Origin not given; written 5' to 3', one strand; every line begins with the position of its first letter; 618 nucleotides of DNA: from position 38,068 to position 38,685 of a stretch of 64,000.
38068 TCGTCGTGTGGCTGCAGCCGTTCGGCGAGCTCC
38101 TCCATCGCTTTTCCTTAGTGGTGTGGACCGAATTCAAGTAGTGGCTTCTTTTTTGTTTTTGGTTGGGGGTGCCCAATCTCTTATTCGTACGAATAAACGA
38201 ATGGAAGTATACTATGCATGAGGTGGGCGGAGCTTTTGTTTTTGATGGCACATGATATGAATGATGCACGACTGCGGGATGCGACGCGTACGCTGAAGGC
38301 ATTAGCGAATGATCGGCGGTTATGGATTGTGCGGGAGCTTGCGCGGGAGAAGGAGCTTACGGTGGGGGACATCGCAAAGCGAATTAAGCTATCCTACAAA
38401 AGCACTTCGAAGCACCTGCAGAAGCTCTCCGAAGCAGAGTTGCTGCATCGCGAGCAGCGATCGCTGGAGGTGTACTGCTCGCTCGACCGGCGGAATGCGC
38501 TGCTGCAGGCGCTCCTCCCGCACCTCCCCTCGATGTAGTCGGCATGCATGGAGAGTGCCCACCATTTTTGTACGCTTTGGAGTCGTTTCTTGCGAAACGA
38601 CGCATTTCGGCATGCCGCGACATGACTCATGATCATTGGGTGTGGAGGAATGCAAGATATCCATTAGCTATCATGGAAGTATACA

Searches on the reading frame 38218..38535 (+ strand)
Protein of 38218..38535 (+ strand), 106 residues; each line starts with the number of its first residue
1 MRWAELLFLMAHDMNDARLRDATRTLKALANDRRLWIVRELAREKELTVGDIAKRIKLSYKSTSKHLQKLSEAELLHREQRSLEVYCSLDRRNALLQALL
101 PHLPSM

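Call 8: search_protein_families(library=pfam, proteins=[window:38218-38535:+], max_evalue=0.01)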
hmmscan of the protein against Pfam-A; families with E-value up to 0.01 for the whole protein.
window:38218-38535:+ (106 aa): 12 families
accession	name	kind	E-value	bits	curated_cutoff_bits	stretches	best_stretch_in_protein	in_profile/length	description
PF01022.26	HTH_5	-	2.3e-08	34.2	22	1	32-76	2-45/47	Bacterial regulatory protein, arsR family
PF12840.13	HTH_20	-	2.9e-08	34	27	1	29-78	1-50/51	Helix-turn-helix domain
PF12802.13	MarR_2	-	2.6e-07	31.1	27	1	34-79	7-53/61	MarR family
PF01047.28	MarR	-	8.9e-06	25.9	24.6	1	36-81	7-52/59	MarR family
PF25212.1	HVO_A0114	-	1.8e-05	24.9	27.6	1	24-88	14-80/84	HVO_A0114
PF13412.12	HTH_24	-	3.2e-05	23.8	21.9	1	37-75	8-46/48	Winged helix-turn-helix DNA-binding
PF01978.25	TrmB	-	4.5e-05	23.7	25.6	1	41-90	17-66/68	Sugar-specific transcriptional regulator TrmB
PF13545.12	HTH_Crp_2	-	0.0015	18.9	27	1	46-84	22-60/70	Crp-like helix-turn-helix domain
PF24035.1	DUF7344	-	0.0019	19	27.8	0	27-64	2-38/76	Domain of unknown function (DUF7344)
PF01325.25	Fe_dep_repress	-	0.0035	18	26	1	47-80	23-56/60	Iron dependent repressor, N-terminal DNA binding domain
PF24033.1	DUF7342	-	0.0041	17.5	31.6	1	46-92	17-64/150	Family of unknown function (DUF7342)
PF13463.12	HTH_27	-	0.0055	17.4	22.2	1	37-81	8-53/68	Winged helix DNA-binding domain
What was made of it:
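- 38218..38538 (+): ArsR/SmtB-family regulator gene. Alternative starts are at 38245 and 38257; orthologues are about 88 aa, which favours 38257. Pfam HTH_5 scores 34.2 bits against a cut-off of 22 (call 8).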

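Call 10: find_homologous_proteins(query=window:38257-38535:+)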
Query window:38257-38535:+ (93 aa): 28 proteins with E <= 0.001 among 39 candidates.
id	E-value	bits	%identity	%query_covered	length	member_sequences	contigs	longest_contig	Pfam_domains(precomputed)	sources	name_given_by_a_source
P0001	4.3e-49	182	97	99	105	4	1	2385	PF01047.29,PF12840.14,PF25212.3,PF01978.26,PF01022.27,PF12802.14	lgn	-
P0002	3.1e-25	106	64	92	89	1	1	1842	PF01022.27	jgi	jgi:DNA-binding transcriptional ArsR family regulator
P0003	8.2e-24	101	61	90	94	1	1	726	PF01047.29,PF13412.13,PF01978.26,PF01022.27,PF12802.14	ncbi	-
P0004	8.2e-16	76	65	73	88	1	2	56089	PF12840.14,PF01022.27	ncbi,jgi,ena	ncbi:MAG: metalloregulator ArsR/SmtB family transcription factor [Candidatus Paceibacterota bacteriu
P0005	2.0e-15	75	60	75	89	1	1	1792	PF12840.14,PF01022.27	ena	-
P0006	6.7e-15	73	57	77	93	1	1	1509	PF12840.14,PF13412.13,PF01022.27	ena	-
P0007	7.3e-15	73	56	76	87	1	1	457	PF24035.2,PF12840.14,PF13412.13,PF01022.27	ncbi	-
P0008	1.2e-14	72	60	72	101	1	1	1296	PF12840.14,PF01022.27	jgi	jgi:DNA-binding transcriptional ArsR family regulator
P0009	1.3e-14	72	56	76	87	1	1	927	PF01022.27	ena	-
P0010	1.4e-14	72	56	76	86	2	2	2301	PF01022.27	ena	-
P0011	1.5e-14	72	60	72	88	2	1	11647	PF24035.2,PF12840.14,PF13412.13,PF01022.27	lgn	-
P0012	1.5e-14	72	57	77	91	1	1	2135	PF01022.27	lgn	-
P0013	1.6e-14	72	64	71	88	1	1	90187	PF24035.2,PF12840.14,PF13412.13,PF25212.3,PF01022.27,PF12802.14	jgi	jgi:DNA-binding transcriptional ArsR family regulator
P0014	2.7e-14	71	61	71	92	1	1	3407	PF24035.2,PF12840.14,PF13412.13,PF01022.27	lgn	-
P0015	3.8e-14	71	63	68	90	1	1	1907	PF12840.14,PF01022.27,PF12802.14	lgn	-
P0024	7.6e-13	66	52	81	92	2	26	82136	PF12840.14,PF01022.27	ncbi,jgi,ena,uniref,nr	ncbi:hypothetical protein A2662_03755 [Candidatus Giovannonibacteria bacterium RIFCSPHIGHO2_01_FULL_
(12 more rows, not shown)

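Call 11: find_encoding_contigs(protein=P0001, flank=3000, max_places=3)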
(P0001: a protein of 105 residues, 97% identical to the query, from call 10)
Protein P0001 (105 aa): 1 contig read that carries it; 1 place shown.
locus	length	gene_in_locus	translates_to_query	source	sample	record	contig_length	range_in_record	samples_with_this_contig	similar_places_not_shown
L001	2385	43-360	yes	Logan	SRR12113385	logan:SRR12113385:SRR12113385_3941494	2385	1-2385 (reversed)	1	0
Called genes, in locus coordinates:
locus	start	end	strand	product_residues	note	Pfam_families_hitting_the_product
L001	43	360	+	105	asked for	PF01047:MarR (weak), PF12802:MarR_2, PF12840:HTH_20, PF25212:HVO_A0114 (weak), PF01022:HTH_5, PF01978:TrmB (faint)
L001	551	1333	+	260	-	-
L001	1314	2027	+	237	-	PF08713:DNA_alkylation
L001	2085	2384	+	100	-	?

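Call 12: find_encoding_contigs(protein=P0002, flank=3000, max_places=3)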
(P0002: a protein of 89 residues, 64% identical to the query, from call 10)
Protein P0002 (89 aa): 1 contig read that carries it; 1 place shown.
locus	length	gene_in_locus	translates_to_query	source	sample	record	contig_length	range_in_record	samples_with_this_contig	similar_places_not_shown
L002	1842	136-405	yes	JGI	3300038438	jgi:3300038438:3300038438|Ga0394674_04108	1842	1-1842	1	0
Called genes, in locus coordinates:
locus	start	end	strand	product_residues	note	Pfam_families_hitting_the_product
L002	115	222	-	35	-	-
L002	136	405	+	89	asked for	PF01022:HTH_5 (weak)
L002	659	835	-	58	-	-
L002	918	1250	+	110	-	-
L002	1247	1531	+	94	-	-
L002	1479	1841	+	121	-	?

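Call 13: find_encoding_contigs(protein=P0004, flank=4000, max_places=3)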
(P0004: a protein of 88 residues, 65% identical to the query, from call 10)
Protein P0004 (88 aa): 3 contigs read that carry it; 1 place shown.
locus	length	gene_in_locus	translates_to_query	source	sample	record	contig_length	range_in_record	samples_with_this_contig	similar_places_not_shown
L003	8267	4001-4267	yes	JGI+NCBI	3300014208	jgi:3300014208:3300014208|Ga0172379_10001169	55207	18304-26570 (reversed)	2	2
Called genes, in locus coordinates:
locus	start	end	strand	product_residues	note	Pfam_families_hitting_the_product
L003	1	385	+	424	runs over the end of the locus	PF02403:Seryl_tRNA_N, PF00587:tRNA-synt_2b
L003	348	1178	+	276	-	-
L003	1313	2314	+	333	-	PF01207:Dus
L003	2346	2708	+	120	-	-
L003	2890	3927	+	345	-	PF05496:RuvB_N (weak), PF13177:DNA_pol3_delta2, PF00004:AAA, PF13177:DNA_pol3_delta2, PF22608:DNAX_ATPase_lid (faint), PF12169:DNA_pol3_gamma3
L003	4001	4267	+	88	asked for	PF12840:HTH_20 (weak), PF01022:HTH_5 (weak)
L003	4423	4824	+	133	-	-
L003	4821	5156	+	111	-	PF03819:MazG (weak)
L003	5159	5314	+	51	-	-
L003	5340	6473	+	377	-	-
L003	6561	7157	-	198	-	-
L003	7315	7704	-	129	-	-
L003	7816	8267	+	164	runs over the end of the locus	PF00293:NUDIX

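Call 19: find_related_loci(query=A1, collection=genome_contigs, flank=10000)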
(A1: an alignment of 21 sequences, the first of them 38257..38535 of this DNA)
Query A1 (93 aa) in genome_contigs; peptide patterns used: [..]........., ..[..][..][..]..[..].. (x = any residue, [..] = any of these).
385 stretches matched a pattern; 360 encode a relative of the query (tblastn E <= 1e-3); the best 80 are kept; 80 distinct loci.
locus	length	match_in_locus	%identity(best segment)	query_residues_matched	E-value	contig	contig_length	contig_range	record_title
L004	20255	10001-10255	56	6-90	2e-27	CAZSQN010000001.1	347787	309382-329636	MAG TPA_asm: uncultured Gammaproteobacteria bacterium isolate binchicken_co125_790 genome assembly, contig: NODE_42_leng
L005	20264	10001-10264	53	3-90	2e-26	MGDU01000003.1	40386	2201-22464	MAG: Candidatus Uhrbacteria bacterium RIFCSPHIGHO2_02_FULL_46_47 rifcsphigho2_02_scaffold_1292, whole genome shotgun seq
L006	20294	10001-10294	48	1-90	6e-24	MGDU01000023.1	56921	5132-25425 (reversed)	MAG: Candidatus Uhrbacteria bacterium RIFCSPHIGHO2_02_FULL_46_47 rifcsphigho2_02_scaffold_512, whole genome shotgun sequ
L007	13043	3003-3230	57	1-76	2e-22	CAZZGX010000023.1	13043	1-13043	MAG TPA_asm: uncultured Candidatus Saccharibacteria bacterium isolate binchicken_co203_608 genome assembly, contig: k141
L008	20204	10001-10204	65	11-78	2e-21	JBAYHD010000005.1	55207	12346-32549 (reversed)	MAG: Candidatus Paceibacterota bacterium isolate SO_2016_GW1_141 scaffold01169_OW334_2016, whole genome shotgun sequence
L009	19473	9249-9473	57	3-77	2e-21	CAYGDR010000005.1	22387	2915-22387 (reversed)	MAG TPA_asm: uncultured Candidatus Saccharibacteria bacterium isolate ERP113451_co3_35 genome assembly, contig: NODE_168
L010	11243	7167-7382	57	2-73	3e-21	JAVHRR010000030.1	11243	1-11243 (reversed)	MAG: Candidatus Paceibacterota bacterium isolate WB02no4_35_12 NODE_3933_length_11243_cov_7.392921, whole genome shotgun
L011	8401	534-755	54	6-79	3e-21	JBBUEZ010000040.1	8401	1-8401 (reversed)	MAG: Patescibacteria group bacterium isolate H32-bin006_1 H32_bin006_1_000000000040, whole genome shotgun sequence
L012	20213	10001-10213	58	6-76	3e-20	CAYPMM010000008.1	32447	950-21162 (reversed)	MAG TPA_asm: uncultured Candidatus Saccharibacteria bacterium isolate binchicken_co38_445 genome assembly, contig: NODE_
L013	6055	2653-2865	54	6-76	2e-20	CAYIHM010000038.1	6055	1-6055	MAG TPA_asm: uncultured Candidatus Saccharibacteria bacterium isolate ERP119705_co24_246 genome assembly, contig: NODE_2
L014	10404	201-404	59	6-73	4e-20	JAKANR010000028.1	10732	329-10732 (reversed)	MAG: bacterium isolate WY5.bin86 NODE_10789_length_10732_cov_2.053748, whole genome shotgun sequence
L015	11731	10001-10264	47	6-92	5e-20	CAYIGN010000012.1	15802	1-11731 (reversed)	MAG TPA_asm: uncultured Candidatus Saccharibacteria bacterium isolate ERP119705_co24_1044 genome assembly, contig: NODE_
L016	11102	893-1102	59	7-76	7e-20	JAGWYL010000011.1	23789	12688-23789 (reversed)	MAG: Patescibacteria group bacterium isolate REEB49 contig-150_2587, whole genome shotgun sequence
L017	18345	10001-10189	62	11-73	8e-20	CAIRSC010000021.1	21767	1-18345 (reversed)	uncultured bacterium isolate Umea1_bin-3528 genome assembly, contig: bin-3528:021/113, whole genome shotgun sequence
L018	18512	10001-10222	54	3-76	1e-19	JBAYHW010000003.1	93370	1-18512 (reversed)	MAG: Candidatus Paceibacterota bacterium isolate SO_2016_GW1_159 scaffold00543_OW334_2016, whole genome shotgun sequence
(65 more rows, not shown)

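Call 45: search_solved_structures(query=A1, max_evalue=0.001, show_alignments=2)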
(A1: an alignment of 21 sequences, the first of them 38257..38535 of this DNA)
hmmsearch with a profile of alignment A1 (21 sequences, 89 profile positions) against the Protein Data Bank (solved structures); distinct sequences matched with E-value up to 0.001: 30.
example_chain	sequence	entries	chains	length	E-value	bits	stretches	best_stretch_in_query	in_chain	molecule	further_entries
3jth_A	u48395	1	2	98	1.4e-13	54.1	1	4-86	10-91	Transcription activator HlyU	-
5znx_A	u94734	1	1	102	2e-13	53.7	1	5-86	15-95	Transcriptional activator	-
4k2e_A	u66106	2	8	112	1.2e-12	51.2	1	4-84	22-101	Transcriptional activator HlyU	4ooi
9t6t_A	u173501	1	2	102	1.1e-11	48.1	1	5-85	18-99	Lmo1102 protein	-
9t6r_A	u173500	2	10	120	1.6e-11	47.6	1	5-85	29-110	Lmo1102 protein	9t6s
4omy_A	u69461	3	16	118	8.1e-10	42.1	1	10-78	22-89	NolR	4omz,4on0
2zkz_A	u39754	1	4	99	1.4e-09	41.3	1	8-78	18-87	Transcriptional repressor pagR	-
4ggg_A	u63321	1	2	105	5.1e-09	39.6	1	6-79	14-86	Repressor protein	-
2kjb_A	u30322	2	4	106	2.3e-08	37.5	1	6-79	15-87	CzrA protein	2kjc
1r1u_A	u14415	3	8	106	2.3e-08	37.5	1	6-79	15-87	repressor protein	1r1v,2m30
6cda_A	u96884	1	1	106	2.9e-08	37.1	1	6-79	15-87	ArsR family transcriptional regulator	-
6cdb_A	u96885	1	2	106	4.5e-08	36.5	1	6-79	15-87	ArsR family transcriptional regulator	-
2kko_A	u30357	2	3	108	1.9e-07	34.5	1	6-78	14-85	POSSIBLE TRANSCRIPTIONAL REGULATORY PROTEIN (POSSIBLY ARSR-FAMILY) | Possible transcriptional regulatory arsR-family protein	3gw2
3cuo_A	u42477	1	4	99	3.2e-07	33.8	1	6-81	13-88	Uncharacterized HTH-type transcriptional regulator ygaV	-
1u2w_A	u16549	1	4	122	4.3e-07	33.4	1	7-79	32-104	Cadmium efflux system accessory protein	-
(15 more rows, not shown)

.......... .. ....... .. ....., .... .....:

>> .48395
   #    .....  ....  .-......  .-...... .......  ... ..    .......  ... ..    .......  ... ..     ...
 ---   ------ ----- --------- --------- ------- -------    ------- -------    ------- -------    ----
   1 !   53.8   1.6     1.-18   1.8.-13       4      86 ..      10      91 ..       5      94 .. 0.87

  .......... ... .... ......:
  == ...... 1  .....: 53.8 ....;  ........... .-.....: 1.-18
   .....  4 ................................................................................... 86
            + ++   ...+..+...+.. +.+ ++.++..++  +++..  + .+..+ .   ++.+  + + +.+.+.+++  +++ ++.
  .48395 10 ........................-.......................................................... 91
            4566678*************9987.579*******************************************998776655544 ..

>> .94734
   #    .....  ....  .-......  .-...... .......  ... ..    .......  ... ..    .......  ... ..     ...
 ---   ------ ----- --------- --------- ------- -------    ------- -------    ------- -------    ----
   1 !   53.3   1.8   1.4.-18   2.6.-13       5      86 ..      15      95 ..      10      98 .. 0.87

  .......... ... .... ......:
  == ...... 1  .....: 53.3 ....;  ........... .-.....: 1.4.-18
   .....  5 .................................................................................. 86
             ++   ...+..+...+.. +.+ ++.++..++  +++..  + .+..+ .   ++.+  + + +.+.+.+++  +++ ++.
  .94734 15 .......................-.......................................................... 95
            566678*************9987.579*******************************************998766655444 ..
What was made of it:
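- On ArsR/SmtB family of transcription factors: A PDB profile search finds HlyU at E=1.4e-13 over residues 4-86 (call 45).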

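Call 46: search_protein_families(library=ncbifam, proteins=[window:38257-38535:+, P0004, P0024], max_evalue=0.01)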
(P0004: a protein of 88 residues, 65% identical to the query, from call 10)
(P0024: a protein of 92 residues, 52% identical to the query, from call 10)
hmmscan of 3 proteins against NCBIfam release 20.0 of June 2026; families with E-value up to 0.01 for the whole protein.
window:38257-38535:+ (93 aa): 12 families
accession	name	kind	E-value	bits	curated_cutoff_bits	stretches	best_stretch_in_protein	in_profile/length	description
NF033788.1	HTH_metalloreg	subfamily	7.1e-18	64.2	55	1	10-79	2-71/77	metalloregulator ArsR/SmtB family transcription factor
NF033789.1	repress_SdpR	subfamily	5e-11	42.4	100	1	12-77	1-65/79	autorepressor SdpR family transcription factor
NF052532.1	TransRegPagRBaca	equivalog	2e-09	37.4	170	1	4-78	12-85/99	transcriptional repressor PagR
NF041413.1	ArsR_Rv2640c_fam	equivalog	2.8e-09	37.4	155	1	10-86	33-109/118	Rv2640c family ArsR-like transcriptional regulator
NF040642.1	sulf_sens_BigR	equivalog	2.6e-06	27.4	155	1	4-85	5-87/95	sulfite-sensing transcriptional repressor BigR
NF007528.0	PRK10141.1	subfamily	2.7e-05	24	97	1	11-69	8-66/117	metalloregulator ArsR/SmtB family transcription factor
NF045707.1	Dbac_1936_reg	equivalog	2.9e-05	24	115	1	7-78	5-75/99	ArsR/SmtB-type metalloregulator TsoR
NF053606.1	Sta1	subfamily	4.9e-05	23.4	80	1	19-69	20-70/100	Sta1 family transcriptional regulator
TIGR01884.1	cas_HTH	subfamily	5.3e-05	22.7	60.2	1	10-71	133-195/202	CRISPR-associated CARF protein Csa3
NF040939.2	trans_reg_lrs14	equivalog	0.00039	20.4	90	1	23-68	25-71/103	Lrs14 family HTH-type transcriptional regulator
NF045644.1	TransRegBhcR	equivalog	0.005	16.2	350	1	12-68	21-75/267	HTH-type transcriptional regulator BhcR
NF053610.1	Sso10a_fam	subfamily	0.0056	16.7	60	1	35-69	19-53/64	Sso10a family chromatin protein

P0004 (88 aa): 11 families
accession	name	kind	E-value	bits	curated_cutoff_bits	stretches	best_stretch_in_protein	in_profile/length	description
NF033788.1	HTH_metalloreg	subfamily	1.7e-18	66.2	55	1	7-76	2-71/77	metalloregulator ArsR/SmtB family transcription factor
NF033789.1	repress_SdpR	subfamily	6.4e-12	45.2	100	1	9-74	1-65/79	autorepressor SdpR family transcription factor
NF041413.1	ArsR_Rv2640c_fam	equivalog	3.9e-08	33.7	155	1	8-77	34-105/118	Rv2640c family ArsR-like transcriptional regulator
NF040642.1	sulf_sens_BigR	equivalog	5e-07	29.7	155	1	5-76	9-79/95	sulfite-sensing transcriptional repressor BigR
NF045707.1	Dbac_1936_reg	equivalog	9.2e-07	28.8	115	1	10-74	11-74/99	ArsR/SmtB-type metalloregulator TsoR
NF007528.0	PRK10141.1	subfamily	4.7e-06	26.5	97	1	10-85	10-85/117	metalloregulator ArsR/SmtB family transcription factor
TIGR01884.1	cas_HTH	subfamily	1e-05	25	60.2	1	8-65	134-192/202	CRISPR-associated CARF protein Csa3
NF052532.1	TransRegPagRBaca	equivalog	0.00011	22.3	170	1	9-74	20-84/99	transcriptional repressor PagR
NF047906.1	CdPbTransRegCmtR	equivalog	0.00092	19.1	150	1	5-76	10-80/104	Cd(II)/Pb(II)-sensing metalloregulatory transcriptional regulator CmtR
NF053610.1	Sso10a_fam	subfamily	0.0054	16.7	60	1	20-66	9-53/64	Sso10a family chromatin protein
NF053602.1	Phr_regulator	exception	0.0064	16.1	320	1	5-62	1-57/191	heat shock transcription regulator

P0024 (92 aa): 14 families
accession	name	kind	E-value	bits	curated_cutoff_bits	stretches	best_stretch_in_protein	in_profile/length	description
NF033788.1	HTH_metalloreg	subfamily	6.2e-19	67.6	55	1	11-81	2-72/77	metalloregulator ArsR/SmtB family transcription factor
NF033789.1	repress_SdpR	subfamily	4.5e-13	48.9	100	1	13-79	1-66/79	autorepressor SdpR family transcription factor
NF041413.1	ArsR_Rv2640c_fam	equivalog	2.1e-07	31.3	155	1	13-85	35-109/118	Rv2640c family ArsR-like transcriptional regulator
NF040642.1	sulf_sens_BigR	equivalog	2.7e-07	30.6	155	1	12-83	12-82/95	sulfite-sensing transcriptional repressor BigR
NF007528.0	PRK10141.1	subfamily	7e-07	29.1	97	1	13-89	9-85/117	metalloregulator ArsR/SmtB family transcription factor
TIGR01884.1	cas_HTH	subfamily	4.9e-06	26.1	60.2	1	12-69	134-192/202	CRISPR-associated CARF protein Csa3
NF047906.1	CdPbTransRegCmtR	equivalog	1e-05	25.4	150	1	6-83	7-83/104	Cd(II)/Pb(II)-sensing metalloregulatory transcriptional regulator CmtR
NF045707.1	Dbac_1936_reg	equivalog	1.6e-05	24.8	115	1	10-79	7-75/99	ArsR/SmtB-type metalloregulator TsoR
NF052532.1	TransRegPagRBaca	equivalog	0.00016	21.7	170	1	12-80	19-86/99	transcriptional repressor PagR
NF007548.0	PRK10163.1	equivalog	0.00085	18.5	406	1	16-77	21-81/271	HTH-type transcriptional repressor AllR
NF053606.1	Sta1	subfamily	0.0014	18.7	80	1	20-70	20-70/100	Sta1 family transcriptional regulator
NF053610.1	Sso10a_fam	subfamily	0.0021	18.1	60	1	24-70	9-53/64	Sso10a family chromatin protein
NF045644.1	TransRegBhcR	equivalog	0.0083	15.4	350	1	13-75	21-80/267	HTH-type transcriptional regulator BhcR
NF053755.1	MsvR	equivalog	0.0087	15.8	220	0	12-68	5-60/236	transcriptional factor MsvR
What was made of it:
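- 38218..38538 (+): NCBIfam NF033788 scores 64.2 against 55 (call 46).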

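Call 75: search_protein_families(library=padloc, proteins=[window:38257-38535:+, P0004], max_evalue=0.001)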
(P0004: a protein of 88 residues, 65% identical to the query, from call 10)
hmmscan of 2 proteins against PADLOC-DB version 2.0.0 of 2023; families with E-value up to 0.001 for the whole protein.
window:38257-38535:+ (93 aa): 9 families
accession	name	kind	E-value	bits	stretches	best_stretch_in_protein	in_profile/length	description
PDLC01720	Csa3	-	8e-12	43.7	1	5-81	11-97/118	Csa3_1_CAS-I-II-III-IV-V-VI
PDLC01438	Csa3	-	5.4e-10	37.8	1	3-80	132-205/305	"CAS-I,CAS-II,CAS-III,CAS-IV,CAS-V,CAS-VI; associated_signaling"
PDLC01434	CasR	-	1.1e-05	23.3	1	19-73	128-181/191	"CAS-I,CAS-II,CAS-III,CAS-IV,CAS-V,CAS-VI; associated_signaling"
PDLC01848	CARF3--CARF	-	1.1e-05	23.2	1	13-75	131-184/197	-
PDLC01852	CARF3--CARF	-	0.00019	19.5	1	12-68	136-192/208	-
PDLC01863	CARF3--CARF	-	0.0004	18.2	1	18-73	118-171/182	-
PDLC03963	SoFic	-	0.00064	17.2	1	12-73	284-349/361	-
PDLC01879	CARF3--CARF_TM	-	0.00083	17.1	1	21-73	158-207/222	-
PDLC01268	CasR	-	0.00091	17.2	1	19-67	124-170/179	"CAS-I,CAS-II,CAS-III,CAS-IV,CAS-V,CAS-VI; associated_signaling"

P0004 (88 aa): 5 families
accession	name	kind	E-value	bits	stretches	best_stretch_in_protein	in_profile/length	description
PDLC01720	Csa3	-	2.5e-11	42.1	1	5-76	14-91/118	Csa3_1_CAS-I-II-III-IV-V-VI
PDLC01438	Csa3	-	8.4e-09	33.9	1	5-75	137-203/305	"CAS-I,CAS-II,CAS-III,CAS-IV,CAS-V,CAS-VI; associated_signaling"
PDLC01434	CasR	-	7.9e-06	23.9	1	15-67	127-178/191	"CAS-I,CAS-II,CAS-III,CAS-IV,CAS-V,CAS-VI; associated_signaling"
PDLC01848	CARF3--CARF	-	3.1e-05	21.7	1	10-66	131-184/197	-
PDLC01268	CasR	-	0.00015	19.8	1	15-64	123-170/179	"CAS-I,CAS-II,CAS-III,CAS-IV,CAS-V,CAS-VI; associated_signaling"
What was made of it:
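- Tried and rejected: PADLOC hits are only to the generic HTH of Csa3/CasR (call 75).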

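Call 81: predict_structure(alignment_id=A1)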
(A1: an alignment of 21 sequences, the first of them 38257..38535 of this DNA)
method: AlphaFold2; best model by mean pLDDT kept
length: 93 residues; sequences in the alignment: 21
mean_pLDDT: 93.2   pTM: 0.83
mean pLDDT of the five models: 93.2, 93.0, 93.0, 92.4, 73.7
residues with pLDDT >= 90: 83; 70-90: 6; 50-70: 4; < 50: 0
segments of 3 or more residues with pLDDT < 50: none
pLDDT, mean of each block of 10 residues (from residue 1): 86 94 95 97 97 97 96 96 91 62
secondary structure, 60 per line:
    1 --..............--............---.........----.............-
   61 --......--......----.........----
elements in order: H3-16 H19-30 H36-42 H47-59 E63-68 E71-76 H81-89
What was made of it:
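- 38218..38538 (+): The model has pLDDT 93 and the order a1-a2-a3-aR-b1-b2-a5 (call 81).
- On ArsR/SmtB family of transcription factors: The AlphaFold model has pLDDT 93, with helices 3-16, 19-30, 36-42 and 47-59, strands 63-68 and 71-76, and helix 81-89 (call 81).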

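Call 83: fold_search(model_id=the predicted structure, library=pdb)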
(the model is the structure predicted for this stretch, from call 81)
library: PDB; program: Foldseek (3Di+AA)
matches with E <= 10: 1644; with E <= 0.001: 70
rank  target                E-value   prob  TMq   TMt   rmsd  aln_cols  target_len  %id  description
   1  4ooi_B                4.4e-06  1.00  0.83  0.80   1.6        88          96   31  Reduced HlyU from Vibrio cholerae N16961 (released 2014-12-31)
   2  4ooi_C                5.7e-06  1.00  0.76  0.75   2.3        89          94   30  Reduced HlyU from Vibrio cholerae N16961 (released 2014-12-31)
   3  4k2e_A                1.1e-05  1.00  0.81  0.80   1.8        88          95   31  HlyU from Vibrio cholerae N16961 (released 2014-04-30)
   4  3jth_B                1.2e-05  1.00  0.78  0.79   2.0        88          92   31  Crystal structure of a transcriptional regulator HlyU from Vibrio vulnificus CMCP6 (released 2010-03-16)
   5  4k2e_B                1.4e-05  1.00  0.83  0.83   1.7        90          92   31  HlyU from Vibrio cholerae N16961 (released 2014-04-30)
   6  4omz_B                1.7e-05  1.00  0.79  0.76   1.9        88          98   28  Crystal Structure of NolR from Sinorhizobium fredii (released 2014-04-16)
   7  3f72_B                1.9e-05  1.00  0.81  0.70   1.6        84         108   23  Crystal Structure of the Staphylococcus aureus pI258 CadC Metal Binding Site 2 Mutant (released 2009-04-07)
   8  4omz_A                2.4e-05  1.00  0.80  0.76   1.9        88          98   30  Crystal Structure of NolR from Sinorhizobium fredii (released 2014-04-16)
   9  2zkz_A                3.8e-05  1.00  0.80  0.86   1.6        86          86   34  Crystal structure of the transcriptional repressor PagR of Bacillus anthracis (released 2009-04-07)
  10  6o8o_A                3.8e-05  1.00  0.75  0.72   2.5        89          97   30  Crystal Structure of C9S disulfide state of Sulfide-responsive transcriptional repressor (SqrR) from Rhodobacter capsu (released 2020-04-01)
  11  4omy_A                4.1e-05  1.00  0.81  0.78   1.8        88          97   28  Crystal Structure of SeMet NolR from Sinorhizobium fredii in complex with oligo AT DNA (released 2014-04-16)
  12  1u2w_B                4.1e-05  1.00  0.79  0.69   2.1        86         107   26  Crystal Structure of the Staphylococcus aureus pI258 CadC (released 2005-07-12)
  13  3gw2                  4.3e-05  1.00  0.82  0.82   2.0        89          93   27  Crystal structure of possible transcriptional regulatory protein (fragment 1-100) from Mycobacterium bovis. Northeast St (released 2009-04-21)
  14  4omz_C                4.6e-05  1.00  0.80  0.75   1.9        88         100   30  Crystal Structure of NolR from Sinorhizobium fredii (released 2014-04-16)
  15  6cda                  4.9e-05  1.00  0.83  0.81   1.9        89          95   26  Crystal structure of L34A CzrA in the Zn(II)bound state (released 2018-07-11)
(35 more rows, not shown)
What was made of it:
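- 38218..38538 (+): Best folds are HlyU, NolR, CadC and PagR (call 83).
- On ArsR/SmtB family of transcription factors: Foldseek TM-scores are 0.75-0.85 to HlyU, NolR, CadC, PagR and CzrA (call 83).
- Closest known: ArsR/SmtB-family autorepressors with 12-2-12 inverted-repeat operators. Same: Same protein fold: TM-score 0.75-0.85 to CzrA, SmtB and CadC (call 83), with Pfam and NCBIfam family models above their cut-offs (calls 8, 46).
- Closest known: NolR of Sinorhizobium. Same: A structural neighbour (TM about 0.8; calls 45, 83).
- Closest known: HlyU of Vibrio. Same: The best sequence-profile and fold matches: E=1.4e-13 (call 45) and TM 0.83 (call 83).
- The protein is a complete ArsR/SmtB fold (calls 8, 45, 46, 81, 83).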
